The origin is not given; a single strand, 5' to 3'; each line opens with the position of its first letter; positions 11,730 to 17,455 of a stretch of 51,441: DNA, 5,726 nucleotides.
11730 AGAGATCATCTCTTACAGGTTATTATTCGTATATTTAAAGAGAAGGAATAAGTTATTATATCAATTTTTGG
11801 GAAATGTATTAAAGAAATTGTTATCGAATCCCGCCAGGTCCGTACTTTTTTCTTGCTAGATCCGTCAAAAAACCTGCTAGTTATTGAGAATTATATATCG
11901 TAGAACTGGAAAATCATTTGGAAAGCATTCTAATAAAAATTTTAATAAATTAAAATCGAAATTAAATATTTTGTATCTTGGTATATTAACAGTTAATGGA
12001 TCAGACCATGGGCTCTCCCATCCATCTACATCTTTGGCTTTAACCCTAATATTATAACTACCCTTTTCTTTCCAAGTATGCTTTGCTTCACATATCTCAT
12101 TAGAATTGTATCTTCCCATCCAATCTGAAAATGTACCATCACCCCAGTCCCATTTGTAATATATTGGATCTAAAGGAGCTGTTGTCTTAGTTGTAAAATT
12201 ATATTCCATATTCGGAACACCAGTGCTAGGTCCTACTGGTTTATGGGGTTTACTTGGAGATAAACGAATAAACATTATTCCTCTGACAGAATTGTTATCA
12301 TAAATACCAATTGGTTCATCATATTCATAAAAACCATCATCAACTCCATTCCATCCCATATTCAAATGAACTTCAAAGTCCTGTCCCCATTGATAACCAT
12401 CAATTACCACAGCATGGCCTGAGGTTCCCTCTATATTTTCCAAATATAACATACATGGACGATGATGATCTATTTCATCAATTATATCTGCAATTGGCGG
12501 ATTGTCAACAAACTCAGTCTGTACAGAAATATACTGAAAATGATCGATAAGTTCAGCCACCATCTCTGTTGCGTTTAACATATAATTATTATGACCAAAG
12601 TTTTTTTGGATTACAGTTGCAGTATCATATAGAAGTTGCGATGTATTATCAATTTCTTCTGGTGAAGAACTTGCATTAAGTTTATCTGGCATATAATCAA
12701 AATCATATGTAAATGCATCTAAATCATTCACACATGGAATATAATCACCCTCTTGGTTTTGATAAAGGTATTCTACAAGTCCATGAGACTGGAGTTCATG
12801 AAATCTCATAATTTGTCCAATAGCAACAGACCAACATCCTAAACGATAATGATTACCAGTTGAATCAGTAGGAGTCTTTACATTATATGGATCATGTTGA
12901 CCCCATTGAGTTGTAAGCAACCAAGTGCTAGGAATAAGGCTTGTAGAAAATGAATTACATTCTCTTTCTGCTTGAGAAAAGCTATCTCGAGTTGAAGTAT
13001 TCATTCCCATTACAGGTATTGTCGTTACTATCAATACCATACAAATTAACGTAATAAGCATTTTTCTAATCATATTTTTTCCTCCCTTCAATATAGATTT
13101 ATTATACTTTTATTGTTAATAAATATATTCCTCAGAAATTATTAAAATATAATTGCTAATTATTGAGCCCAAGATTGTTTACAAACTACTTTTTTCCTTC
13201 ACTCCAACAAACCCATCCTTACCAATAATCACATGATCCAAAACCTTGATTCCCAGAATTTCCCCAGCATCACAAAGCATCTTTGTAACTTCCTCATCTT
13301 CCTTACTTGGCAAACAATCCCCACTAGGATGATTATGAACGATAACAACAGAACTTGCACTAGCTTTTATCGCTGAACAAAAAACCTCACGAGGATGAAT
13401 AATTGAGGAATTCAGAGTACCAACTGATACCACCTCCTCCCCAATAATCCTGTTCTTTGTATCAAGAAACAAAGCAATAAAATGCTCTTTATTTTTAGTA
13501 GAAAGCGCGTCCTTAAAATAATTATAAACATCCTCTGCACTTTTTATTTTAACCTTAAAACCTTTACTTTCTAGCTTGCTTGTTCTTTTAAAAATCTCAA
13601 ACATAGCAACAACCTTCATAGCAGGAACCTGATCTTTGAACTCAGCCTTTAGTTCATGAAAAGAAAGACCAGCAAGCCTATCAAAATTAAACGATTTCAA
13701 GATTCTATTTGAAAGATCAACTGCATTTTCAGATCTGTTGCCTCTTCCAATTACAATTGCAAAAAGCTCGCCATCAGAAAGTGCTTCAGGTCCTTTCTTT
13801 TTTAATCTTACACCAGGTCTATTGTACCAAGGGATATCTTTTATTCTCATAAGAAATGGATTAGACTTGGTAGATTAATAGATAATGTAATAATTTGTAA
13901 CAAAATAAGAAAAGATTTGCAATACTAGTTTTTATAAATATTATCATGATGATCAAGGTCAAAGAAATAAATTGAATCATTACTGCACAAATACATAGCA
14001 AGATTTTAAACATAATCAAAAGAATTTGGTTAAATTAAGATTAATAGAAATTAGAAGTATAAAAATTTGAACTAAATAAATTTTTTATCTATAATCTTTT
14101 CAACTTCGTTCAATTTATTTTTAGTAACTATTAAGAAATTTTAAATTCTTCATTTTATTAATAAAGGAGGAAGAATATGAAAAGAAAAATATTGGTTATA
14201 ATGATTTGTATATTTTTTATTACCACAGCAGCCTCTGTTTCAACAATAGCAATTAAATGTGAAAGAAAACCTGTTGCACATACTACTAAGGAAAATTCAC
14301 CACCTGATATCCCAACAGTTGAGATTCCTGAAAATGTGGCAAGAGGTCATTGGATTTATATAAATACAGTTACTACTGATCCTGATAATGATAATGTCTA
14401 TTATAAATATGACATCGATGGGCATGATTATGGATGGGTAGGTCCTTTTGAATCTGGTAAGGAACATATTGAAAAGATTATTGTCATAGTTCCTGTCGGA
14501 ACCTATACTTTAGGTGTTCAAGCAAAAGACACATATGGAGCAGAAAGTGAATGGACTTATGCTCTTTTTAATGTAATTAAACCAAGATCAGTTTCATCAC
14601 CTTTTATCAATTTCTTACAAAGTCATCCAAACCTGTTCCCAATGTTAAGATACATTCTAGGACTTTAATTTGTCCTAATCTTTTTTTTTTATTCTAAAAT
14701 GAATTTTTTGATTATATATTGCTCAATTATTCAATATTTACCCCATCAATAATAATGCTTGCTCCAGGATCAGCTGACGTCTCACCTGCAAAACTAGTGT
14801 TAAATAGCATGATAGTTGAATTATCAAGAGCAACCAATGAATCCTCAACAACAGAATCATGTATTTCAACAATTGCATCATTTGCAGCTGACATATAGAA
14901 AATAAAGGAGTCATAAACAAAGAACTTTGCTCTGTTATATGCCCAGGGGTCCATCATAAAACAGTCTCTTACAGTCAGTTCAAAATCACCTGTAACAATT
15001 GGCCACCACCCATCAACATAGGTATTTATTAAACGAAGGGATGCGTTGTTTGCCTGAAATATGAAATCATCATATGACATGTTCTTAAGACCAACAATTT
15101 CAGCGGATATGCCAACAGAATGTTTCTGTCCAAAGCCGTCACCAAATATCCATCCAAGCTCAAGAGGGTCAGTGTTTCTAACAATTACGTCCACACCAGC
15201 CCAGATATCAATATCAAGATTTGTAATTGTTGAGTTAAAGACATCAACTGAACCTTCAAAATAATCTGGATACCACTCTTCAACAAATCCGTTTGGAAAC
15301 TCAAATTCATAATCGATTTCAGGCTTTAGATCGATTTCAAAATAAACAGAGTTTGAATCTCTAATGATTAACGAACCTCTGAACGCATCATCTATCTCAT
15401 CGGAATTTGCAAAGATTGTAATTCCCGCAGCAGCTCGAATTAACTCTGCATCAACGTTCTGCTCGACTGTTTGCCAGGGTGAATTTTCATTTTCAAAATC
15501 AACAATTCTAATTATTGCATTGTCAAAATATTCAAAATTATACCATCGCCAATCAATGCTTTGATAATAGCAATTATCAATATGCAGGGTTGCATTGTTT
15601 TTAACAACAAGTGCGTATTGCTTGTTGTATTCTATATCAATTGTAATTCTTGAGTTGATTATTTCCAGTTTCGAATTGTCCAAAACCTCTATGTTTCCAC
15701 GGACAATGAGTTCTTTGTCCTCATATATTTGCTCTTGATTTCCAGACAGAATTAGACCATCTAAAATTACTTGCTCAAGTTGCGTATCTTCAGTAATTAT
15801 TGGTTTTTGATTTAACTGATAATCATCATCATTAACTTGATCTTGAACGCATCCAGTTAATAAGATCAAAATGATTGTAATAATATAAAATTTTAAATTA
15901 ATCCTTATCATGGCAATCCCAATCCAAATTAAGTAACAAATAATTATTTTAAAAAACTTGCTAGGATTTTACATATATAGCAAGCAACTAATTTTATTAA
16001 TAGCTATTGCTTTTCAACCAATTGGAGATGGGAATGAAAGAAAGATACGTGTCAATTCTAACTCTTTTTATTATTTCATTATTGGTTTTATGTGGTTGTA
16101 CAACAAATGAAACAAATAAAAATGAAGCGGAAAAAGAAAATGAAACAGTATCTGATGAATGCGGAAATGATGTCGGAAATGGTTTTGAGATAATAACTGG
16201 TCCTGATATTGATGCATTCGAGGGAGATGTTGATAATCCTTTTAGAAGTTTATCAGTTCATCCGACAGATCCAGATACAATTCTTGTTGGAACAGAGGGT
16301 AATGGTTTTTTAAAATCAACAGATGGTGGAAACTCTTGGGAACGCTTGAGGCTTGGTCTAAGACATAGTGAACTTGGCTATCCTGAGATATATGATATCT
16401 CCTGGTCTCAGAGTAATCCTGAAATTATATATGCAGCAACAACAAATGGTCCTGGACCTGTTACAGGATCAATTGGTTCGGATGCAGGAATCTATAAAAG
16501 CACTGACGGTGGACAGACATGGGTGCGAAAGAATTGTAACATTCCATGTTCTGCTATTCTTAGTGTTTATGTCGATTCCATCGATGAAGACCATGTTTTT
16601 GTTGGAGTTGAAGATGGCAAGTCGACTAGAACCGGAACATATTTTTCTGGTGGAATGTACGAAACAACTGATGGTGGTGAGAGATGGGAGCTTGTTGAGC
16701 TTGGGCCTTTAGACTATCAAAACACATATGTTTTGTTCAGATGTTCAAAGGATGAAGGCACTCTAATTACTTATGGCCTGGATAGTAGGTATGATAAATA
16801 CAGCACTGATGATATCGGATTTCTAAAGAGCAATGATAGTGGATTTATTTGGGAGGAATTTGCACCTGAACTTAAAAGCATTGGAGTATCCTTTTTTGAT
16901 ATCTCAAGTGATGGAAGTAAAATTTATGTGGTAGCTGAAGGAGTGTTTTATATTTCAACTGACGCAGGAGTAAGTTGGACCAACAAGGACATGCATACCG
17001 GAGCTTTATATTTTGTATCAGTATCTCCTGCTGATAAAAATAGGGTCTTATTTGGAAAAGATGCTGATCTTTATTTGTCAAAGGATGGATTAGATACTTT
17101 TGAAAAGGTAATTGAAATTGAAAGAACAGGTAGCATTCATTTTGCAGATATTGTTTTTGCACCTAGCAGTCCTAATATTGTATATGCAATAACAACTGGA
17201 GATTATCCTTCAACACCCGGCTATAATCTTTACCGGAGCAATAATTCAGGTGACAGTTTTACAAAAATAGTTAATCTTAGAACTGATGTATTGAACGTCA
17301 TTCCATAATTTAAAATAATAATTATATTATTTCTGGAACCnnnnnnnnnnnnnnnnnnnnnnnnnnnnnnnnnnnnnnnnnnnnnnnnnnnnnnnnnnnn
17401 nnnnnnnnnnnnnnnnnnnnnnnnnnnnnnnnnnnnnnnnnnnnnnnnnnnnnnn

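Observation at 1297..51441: Fourteen unrelated secreted proteins share a C-terminal cassette: PKD-like module, P-R-x-[RK] junction and a terminal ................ tail (candidate sorting/anchoring/processing signal)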

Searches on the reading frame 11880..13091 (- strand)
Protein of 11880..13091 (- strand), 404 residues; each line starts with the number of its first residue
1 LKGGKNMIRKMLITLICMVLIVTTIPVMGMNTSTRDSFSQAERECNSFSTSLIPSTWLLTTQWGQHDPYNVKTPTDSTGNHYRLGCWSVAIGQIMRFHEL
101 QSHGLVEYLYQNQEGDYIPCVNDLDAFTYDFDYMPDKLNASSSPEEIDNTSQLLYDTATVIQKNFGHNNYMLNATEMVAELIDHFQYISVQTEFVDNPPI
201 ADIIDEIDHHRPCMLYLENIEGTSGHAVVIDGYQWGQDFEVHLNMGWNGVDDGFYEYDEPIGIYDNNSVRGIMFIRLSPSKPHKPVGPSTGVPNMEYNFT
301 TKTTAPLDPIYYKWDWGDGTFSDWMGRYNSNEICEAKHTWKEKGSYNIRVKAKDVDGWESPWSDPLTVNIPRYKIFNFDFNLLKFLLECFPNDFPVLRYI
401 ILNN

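Call 9: search_protein_families(library=pfam, max_evalue=0.01, proteins=[window:11880-13091:-])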
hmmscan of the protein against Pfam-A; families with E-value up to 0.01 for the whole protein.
window:11880-13091:- (404 aa): 3 families
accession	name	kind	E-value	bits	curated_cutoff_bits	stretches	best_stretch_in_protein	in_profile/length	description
PF01640.23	Peptidase_C10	-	2.4e-32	113.2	26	1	63-255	1-194/194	Peptidase C10 family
PF00801.26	PKD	-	7.1e-09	36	23.5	1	289-360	9-73/80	PKD domain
PF18911.6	PKD_4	-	4.9e-07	30.2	27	1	294-361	17-77/85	PKD domain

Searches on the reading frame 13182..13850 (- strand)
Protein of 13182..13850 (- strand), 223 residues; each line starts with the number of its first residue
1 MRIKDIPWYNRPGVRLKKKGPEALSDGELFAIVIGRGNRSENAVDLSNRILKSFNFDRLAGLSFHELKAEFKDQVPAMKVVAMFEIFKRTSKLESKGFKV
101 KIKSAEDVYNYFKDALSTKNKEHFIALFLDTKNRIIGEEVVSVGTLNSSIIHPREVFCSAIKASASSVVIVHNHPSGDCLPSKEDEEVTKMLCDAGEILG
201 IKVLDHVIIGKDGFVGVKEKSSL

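Call 53: search_protein_families(library=pfam, max_evalue=0.001, proteins=[window:13182-13850:-])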
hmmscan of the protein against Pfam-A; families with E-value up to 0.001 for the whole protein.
window:13182-13850:- (223 aa): 2 families
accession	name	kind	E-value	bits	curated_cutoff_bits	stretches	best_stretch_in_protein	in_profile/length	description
PF04002.20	RadC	-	1e-44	151.8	22.1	1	102-220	1-119/121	RadC-like JAB domain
PF20582.4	UPF0758_N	-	6.3e-16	58.7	27.1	1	3-69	1-67/77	UPF0758 N-terminal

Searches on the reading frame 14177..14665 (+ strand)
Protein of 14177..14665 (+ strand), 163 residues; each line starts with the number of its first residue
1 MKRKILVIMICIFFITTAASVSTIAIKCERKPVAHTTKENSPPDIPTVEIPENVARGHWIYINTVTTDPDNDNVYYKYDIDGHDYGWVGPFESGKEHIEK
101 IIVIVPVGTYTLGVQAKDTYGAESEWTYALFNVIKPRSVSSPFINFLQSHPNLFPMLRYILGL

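Call 4: search_protein_families(library=ncbifam, max_evalue=1, proteins=[window:14177-14665:+])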
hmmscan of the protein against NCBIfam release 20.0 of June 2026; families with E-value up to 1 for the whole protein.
window:14177-14665:+ (163 aa): 2 families
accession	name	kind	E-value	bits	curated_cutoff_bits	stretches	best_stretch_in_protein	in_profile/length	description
NF041742.1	WGxxGxxG_fam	subfamily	0.022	15.3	35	1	1-89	1-56/69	WGxxGxxG family protein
NF045961.1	MAG5150_fam_LP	equivalog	0.27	10.6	80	1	1-42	1-39/331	MAG5150 family histidine triad lipoprotein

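Call 5: search_protein_families(library=pfam, max_evalue=0.1, proteins=[window:14177-14665:+])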
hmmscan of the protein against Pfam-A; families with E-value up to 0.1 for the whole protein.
window:14177-14665:+ (163 aa): 2 families
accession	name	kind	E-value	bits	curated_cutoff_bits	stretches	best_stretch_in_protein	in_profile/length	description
PF07495.19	Y_Y_Y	-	3.9e-05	23.9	26.6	1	70-127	4-57/65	Y_Y_Y domain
PF00801.26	PKD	-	0.012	16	23.5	1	52-127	9-76/80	PKD domain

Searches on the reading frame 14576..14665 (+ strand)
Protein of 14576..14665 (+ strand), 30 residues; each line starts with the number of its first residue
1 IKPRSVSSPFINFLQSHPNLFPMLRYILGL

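Call 6: search_protein_families(library=ncbifam, max_evalue=10, proteins=[window:14576-14665:+])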
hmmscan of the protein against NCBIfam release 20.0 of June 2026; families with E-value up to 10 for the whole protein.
seq(30 aa): 0 families

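Call 7: search_protein_families(library=pfam, max_evalue=10, proteins=[window:14576-14665:+])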
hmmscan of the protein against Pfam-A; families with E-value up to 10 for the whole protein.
seq(30 aa): 1 family
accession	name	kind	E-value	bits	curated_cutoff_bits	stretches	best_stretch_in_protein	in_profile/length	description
PF23713.2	WH_Egal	-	0.14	13.1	27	1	9-21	45-57/69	Egalitarian winged helix domain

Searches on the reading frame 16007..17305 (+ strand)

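Call 53: search_protein_families(library=pfam, max_evalue=0.001, proteins=[window:16007-17305:+])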
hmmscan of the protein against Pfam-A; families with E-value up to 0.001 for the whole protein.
window:16007-17305:+ (433 aa): 3 families
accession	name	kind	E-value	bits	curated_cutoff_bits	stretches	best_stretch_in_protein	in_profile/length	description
PF15902.12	Sortilin-Vps10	-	1.4e-19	70.6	33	2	314-422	3-113/446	Sortilin, neurotensin receptor 3,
PF14870.12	PSII_BNR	-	7.5e-08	32.4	27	0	272-326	40-96/303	Photosynthesis system II assembly factor YCF48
PF02012.26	BNR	-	1e-05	25.2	27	0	163-172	1-10/12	BNR/Asp-box repeat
